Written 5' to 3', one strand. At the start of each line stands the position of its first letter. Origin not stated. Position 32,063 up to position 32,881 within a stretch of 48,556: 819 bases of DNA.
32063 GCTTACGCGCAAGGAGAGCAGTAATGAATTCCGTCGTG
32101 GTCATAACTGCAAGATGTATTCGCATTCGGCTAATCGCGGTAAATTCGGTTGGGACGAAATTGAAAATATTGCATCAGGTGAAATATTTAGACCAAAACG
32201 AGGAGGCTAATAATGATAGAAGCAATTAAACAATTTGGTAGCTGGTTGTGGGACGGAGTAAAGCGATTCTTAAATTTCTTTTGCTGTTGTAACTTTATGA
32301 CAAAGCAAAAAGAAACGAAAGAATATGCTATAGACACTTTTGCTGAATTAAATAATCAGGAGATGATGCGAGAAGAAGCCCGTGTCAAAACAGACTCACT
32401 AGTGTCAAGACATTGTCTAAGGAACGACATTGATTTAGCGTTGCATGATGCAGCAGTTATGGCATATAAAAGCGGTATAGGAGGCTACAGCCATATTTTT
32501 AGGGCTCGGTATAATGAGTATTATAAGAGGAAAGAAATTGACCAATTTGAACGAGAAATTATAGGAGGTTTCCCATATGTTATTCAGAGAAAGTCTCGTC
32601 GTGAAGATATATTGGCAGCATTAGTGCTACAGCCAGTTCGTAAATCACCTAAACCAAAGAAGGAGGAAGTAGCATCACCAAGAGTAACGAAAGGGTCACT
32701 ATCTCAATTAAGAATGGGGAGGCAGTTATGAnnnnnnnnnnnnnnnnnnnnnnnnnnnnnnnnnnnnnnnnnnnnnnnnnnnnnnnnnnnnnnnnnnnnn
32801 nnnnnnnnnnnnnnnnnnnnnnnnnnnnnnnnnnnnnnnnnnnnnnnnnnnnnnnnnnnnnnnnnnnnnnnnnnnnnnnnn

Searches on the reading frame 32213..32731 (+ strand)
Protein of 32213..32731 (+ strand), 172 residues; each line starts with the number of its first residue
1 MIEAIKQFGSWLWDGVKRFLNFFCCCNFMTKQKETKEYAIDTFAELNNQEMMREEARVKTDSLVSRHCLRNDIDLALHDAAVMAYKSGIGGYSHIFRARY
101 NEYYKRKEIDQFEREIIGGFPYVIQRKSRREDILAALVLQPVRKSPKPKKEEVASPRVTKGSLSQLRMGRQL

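Call 64: search_protein_families(library=pfam, proteins=[window:32213-32731:+], max_evalue=0.001)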
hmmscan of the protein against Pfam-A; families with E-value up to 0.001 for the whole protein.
window:32213-32731:+ (172 aa): 0 families

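Call 68: find_encoding_contigs(protein=window:32213-32731:+, flank=6000, max_places=10)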
Protein window:32213-32731:+ (172 aa): 6 contigs read that carry it; 4 places shown.
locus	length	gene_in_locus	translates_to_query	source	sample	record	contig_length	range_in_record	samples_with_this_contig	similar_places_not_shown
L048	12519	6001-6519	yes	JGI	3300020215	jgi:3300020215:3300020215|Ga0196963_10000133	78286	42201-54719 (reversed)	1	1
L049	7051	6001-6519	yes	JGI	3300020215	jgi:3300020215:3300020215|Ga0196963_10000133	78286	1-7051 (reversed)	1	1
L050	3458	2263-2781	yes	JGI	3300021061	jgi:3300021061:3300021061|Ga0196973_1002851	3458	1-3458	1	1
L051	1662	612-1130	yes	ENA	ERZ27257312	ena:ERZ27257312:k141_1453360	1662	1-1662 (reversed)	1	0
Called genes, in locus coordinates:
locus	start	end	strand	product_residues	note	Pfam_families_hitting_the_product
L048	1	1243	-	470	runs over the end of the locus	-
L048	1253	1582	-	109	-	-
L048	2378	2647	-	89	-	-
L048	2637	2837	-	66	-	-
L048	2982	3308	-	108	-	-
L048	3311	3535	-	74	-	-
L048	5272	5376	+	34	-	-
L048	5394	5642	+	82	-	-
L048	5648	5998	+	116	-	-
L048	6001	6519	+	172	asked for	-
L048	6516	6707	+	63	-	-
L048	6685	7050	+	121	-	-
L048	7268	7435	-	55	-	-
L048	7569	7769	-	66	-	-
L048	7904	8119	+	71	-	-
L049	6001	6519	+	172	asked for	-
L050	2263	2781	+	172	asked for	-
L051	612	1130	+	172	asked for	-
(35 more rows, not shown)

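Call 69: find_homologous_proteins(query=window:32213-32731:+, max_evalue=0.00001)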
Query window:32213-32731:+ (172 aa): 1 proteins with E <= 0.00001 among 31 candidates.
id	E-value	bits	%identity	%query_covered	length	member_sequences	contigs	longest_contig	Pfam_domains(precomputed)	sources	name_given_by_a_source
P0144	2.5e-87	309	100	84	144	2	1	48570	-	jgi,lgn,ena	-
